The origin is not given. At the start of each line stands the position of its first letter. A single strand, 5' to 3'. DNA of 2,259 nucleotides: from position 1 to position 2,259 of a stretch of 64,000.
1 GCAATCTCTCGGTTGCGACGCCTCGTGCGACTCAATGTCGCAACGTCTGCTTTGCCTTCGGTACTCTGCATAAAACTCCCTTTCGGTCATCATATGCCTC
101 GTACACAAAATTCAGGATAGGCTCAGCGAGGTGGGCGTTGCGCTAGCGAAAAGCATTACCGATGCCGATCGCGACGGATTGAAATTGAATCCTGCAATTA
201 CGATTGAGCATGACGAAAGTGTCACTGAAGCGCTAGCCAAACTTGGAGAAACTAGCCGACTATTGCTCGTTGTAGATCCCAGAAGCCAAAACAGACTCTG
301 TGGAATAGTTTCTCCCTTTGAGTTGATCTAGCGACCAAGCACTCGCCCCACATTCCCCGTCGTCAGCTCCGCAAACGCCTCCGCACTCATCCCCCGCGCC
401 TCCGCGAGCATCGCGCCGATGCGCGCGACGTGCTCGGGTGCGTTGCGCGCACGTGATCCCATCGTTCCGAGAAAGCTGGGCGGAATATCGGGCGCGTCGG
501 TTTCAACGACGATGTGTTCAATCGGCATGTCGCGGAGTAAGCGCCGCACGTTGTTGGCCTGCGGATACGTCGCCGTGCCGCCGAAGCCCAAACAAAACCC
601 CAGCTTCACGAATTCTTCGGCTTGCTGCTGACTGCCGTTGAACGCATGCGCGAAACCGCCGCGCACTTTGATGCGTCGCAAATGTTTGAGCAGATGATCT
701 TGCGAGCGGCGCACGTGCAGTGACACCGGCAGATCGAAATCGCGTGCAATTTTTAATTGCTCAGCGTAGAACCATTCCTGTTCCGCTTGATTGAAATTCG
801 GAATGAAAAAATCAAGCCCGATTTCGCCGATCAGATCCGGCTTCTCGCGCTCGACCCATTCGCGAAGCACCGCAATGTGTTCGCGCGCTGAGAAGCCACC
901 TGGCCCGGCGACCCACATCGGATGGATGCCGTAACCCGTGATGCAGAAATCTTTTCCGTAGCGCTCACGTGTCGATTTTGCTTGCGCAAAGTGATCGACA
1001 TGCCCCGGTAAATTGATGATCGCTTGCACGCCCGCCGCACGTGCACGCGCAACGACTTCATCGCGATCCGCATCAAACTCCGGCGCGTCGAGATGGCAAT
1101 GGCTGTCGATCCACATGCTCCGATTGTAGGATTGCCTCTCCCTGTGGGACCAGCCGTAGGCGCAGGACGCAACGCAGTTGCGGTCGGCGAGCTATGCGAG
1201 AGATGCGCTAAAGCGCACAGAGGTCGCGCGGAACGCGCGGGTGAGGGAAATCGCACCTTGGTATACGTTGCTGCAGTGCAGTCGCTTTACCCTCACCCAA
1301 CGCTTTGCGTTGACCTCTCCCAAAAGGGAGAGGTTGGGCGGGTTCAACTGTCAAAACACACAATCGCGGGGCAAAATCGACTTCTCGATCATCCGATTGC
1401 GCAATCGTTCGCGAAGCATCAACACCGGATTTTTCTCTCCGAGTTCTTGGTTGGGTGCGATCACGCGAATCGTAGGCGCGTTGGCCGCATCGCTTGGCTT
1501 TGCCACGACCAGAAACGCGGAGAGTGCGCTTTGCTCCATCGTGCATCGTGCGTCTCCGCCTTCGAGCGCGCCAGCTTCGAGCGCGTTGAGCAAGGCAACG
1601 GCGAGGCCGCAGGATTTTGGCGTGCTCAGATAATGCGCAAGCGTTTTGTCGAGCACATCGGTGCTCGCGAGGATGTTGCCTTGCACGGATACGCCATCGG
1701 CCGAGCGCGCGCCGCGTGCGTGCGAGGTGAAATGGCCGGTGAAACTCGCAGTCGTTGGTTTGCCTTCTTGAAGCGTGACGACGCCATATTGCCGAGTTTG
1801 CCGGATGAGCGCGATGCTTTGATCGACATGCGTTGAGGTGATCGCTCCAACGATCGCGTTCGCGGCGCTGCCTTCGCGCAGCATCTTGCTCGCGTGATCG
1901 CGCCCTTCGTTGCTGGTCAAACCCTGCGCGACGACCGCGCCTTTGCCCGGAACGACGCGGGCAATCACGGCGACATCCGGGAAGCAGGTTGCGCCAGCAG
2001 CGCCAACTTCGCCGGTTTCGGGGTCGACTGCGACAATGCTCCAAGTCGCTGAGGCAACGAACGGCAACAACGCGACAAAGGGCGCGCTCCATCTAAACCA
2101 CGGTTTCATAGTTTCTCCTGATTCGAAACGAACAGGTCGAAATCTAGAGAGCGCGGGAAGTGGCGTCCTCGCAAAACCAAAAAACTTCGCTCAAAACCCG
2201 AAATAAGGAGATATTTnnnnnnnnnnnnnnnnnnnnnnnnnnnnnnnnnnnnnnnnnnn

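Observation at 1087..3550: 30-bp exact direct repeat (a copy of the tatD start codon region) flanking a 2.4-kb two-gene segment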

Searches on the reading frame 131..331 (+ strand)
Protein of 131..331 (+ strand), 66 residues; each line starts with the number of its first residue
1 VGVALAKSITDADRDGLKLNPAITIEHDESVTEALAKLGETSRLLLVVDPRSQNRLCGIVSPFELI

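Call 48: search_protein_families(library=pfam, proteins=[window:131-331:+], max_evalue=0.01)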
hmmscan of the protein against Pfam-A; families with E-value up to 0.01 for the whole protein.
window:131-331:+ (66 aa): 1 family
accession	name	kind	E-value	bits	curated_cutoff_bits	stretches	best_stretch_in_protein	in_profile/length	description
PF00571.33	CBS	-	1e-05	26.2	24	1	21-65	8-51/57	CBS domain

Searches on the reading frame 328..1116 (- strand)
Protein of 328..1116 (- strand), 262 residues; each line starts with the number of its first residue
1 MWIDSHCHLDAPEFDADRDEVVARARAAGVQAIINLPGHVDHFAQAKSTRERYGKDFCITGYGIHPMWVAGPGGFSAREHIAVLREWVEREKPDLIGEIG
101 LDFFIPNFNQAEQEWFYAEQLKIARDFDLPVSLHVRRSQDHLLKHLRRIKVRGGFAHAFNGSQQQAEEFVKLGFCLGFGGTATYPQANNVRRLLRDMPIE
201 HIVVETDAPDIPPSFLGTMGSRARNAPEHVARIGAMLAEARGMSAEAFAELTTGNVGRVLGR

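Call 5: search_protein_families(library=pfam, proteins=[window:328-1116:-])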
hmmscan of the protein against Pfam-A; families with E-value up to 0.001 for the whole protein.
window:328-1116:- (262 aa): 1 family
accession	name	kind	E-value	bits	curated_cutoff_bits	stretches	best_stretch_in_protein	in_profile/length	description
PF01026.27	TatD_DNase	-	7.4e-57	193.1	27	1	3-260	1-252/253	TatD related DNase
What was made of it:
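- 328..1116 (-): Intact tatD (262 aa, TatD_DNase). Pfam E = 7e-57 (call 5).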

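Call 7: find_related_loci(query=window:328-1116:-, collection=genome_contigs, flank=10000)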
Query window:328-1116:- (262 aa) in genome_contigs; peptide patterns used: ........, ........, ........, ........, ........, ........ (x = any residue, [..] = any of these).
599 stretches matched a pattern (row limit reached: there are more); 423 encode a relative of the query (tblastn E <= 1e-3); the best 80 are kept; 80 distinct loci.
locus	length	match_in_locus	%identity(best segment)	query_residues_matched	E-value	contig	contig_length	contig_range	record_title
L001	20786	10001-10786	91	1-262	1e-164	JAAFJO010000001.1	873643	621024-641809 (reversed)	MAG: Betaproteobacteria bacterium isolate bin28.maxbin.ball.060 WN_Betaproteobacteria_2_scaffold_1, whole genome shotgun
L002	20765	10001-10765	91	1-258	2e-160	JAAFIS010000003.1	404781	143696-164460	MAG: Betaproteobacteria bacterium isolate bin60.metabat.ball.085 WN_Betaproteobacteria_4_scaffold_3, whole genome shotgu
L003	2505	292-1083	88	1-260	3e-168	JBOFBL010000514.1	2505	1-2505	MAG: Casimicrobium sp. isolate WFFMC_MAG_203 k139_758686_flag=0_multi=10.3808_len=2505, whole genome shotgun sequence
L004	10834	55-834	92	1-260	8e-158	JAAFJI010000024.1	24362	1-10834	MAG: Betaproteobacteria bacterium isolate bin41.metabat.b16b17b19.074 WN_Betaproteobacteria_3_scaffold_24, whole genome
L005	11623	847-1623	83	1-262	2e-148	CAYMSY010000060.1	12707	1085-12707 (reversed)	MAG TPA_asm: uncultured Alcaligenaceae bacterium isolate SRP170004_co1_120 genome assembly, contig: NODE_7910_length_127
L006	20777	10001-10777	82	1-262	2e-146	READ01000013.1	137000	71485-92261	MAG: Betaproteobacteria bacterium isolate PH2015_03U_57_24 PH2015_03U_scaffold_9, whole genome shotgun sequence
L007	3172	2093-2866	80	1-261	1e-147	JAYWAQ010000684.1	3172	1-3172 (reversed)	MAG: Burkholderiales bacterium isolate GL93_DN_concoct_150 GL93_DN_concoct_150_683, whole genome shotgun sequence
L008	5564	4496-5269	80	1-261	5e-142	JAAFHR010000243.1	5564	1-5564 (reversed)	MAG: Betaproteobacteria bacterium isolate bin71.metabat.ball.164 WN_Betaproteobacteria_5_scaffold_243, whole genome shot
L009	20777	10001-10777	79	1-262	1e-140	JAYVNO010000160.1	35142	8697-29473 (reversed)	MAG: Burkholderiales bacterium isolate GL65_DN_metabat_83 GL65_DN_metabat_83_159, whole genome shotgun sequence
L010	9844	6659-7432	78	1-261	1e-140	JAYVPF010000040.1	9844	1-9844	MAG: Burkholderiales bacterium isolate GL72_DN_metabat_203_sub GL72_DN_metabat_203_sub_39, whole genome shotgun sequence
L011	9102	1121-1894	77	1-261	2e-140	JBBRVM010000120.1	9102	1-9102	MAG: Burkholderiales bacterium isolate La3_metabat2.149 La3_metabat2.149_K_1593872_L_9102_cov_9.0000, whole genome shotg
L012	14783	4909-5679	77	1-260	3e-138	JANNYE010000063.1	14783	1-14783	MAG: Burkholderiales bacterium isolate VAR_34_concoct_57 VAR_34_k141_582663, whole genome shotgun sequence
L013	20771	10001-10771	77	1-260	5e-138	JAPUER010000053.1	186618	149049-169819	MAG: Betaproteobacteria bacterium isolate labscale reactor_MAG30 NODE_47_length_186618_cov_13.158970, whole genome shotg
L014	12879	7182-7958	75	1-262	3e-136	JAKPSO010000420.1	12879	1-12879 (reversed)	MAG: Pseudomonadota bacterium isolate JPNA_metabat.25 k141_264208, whole genome shotgun sequence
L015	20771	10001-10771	75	1-260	9e-136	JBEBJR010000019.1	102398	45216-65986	MAG: Casimicrobium sp. isolate TF_2 NODE_67_length_102398_cov_12.887790, whole genome shotgun sequence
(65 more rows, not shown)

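Call 15: find_encoding_contigs(protein=window:328-1116:-, flank=6000, max_places=10)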
Protein window:328-1116:- (262 aa): no gene with exactly this product is on record in the collection.
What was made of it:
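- Tried and rejected: Exact-protein look-up of the window's TatD (call 15).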

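Call 22: find_related_loci(query=window:328-1116:-, collection=metagenome_contigs, flank=10000)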
Query window:328-1116:- (262 aa) in metagenome_contigs; peptide patterns used: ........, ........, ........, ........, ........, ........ (x = any residue, [..] = any of these).
600 stretches matched a pattern (row limit reached: there are more); 389 encode a relative of the query (tblastn E <= 1e-3); the best 80 are kept; 80 distinct loci.
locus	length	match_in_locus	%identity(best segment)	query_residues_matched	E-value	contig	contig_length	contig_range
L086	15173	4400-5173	80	1-261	1e-144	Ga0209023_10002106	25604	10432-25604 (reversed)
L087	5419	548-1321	80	1-261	1e-145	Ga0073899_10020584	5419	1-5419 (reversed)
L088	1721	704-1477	80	1-261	2e-156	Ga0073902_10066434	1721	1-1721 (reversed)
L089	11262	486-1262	79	1-262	3e-142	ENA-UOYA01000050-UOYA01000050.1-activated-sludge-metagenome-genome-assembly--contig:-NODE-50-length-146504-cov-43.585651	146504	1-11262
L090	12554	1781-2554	77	1-261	1e-140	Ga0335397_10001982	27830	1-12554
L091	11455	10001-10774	77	1-261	1e-140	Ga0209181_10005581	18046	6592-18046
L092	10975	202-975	78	1-261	7e-140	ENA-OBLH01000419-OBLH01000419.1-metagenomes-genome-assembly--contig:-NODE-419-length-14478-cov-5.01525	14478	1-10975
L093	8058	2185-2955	76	1-260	3e-136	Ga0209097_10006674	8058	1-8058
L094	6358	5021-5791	76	1-260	2e-136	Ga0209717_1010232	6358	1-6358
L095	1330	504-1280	75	1-262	2e-148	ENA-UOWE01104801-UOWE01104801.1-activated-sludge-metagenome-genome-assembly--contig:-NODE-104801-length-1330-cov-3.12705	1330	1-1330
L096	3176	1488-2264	77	1-262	6e-141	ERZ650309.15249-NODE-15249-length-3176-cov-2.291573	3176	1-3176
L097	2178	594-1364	75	1-260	4e-143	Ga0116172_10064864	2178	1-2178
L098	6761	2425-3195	74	1-260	6e-134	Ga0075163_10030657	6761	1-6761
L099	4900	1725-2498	79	1-261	8e-135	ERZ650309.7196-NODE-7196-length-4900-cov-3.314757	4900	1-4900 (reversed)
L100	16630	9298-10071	80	1-261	2e-133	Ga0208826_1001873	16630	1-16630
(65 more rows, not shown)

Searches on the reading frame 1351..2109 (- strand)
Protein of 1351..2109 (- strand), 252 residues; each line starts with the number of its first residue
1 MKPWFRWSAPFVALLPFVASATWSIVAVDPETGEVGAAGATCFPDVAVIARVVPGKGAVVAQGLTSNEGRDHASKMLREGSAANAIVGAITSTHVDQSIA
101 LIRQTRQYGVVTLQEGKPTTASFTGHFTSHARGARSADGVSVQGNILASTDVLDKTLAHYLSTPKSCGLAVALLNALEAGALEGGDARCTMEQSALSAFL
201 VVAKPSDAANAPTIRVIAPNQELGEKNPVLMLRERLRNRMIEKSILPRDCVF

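Call 5: search_protein_families(library=pfam, proteins=[window:1351-2109:-])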
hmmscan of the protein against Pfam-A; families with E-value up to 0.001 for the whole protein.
window:1351-2109:- (252 aa): 1 family
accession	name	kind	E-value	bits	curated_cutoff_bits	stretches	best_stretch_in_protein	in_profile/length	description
PF06267.17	DUF1028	-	3.2e-32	112.3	26.2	1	22-212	1-177/193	Family of unknown function (DUF1028)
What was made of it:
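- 1351..2109 (-): DUF1028 protein (252 aa) with a signal-peptide-like N-terminus. Pfam E = 3e-32 (call 5).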
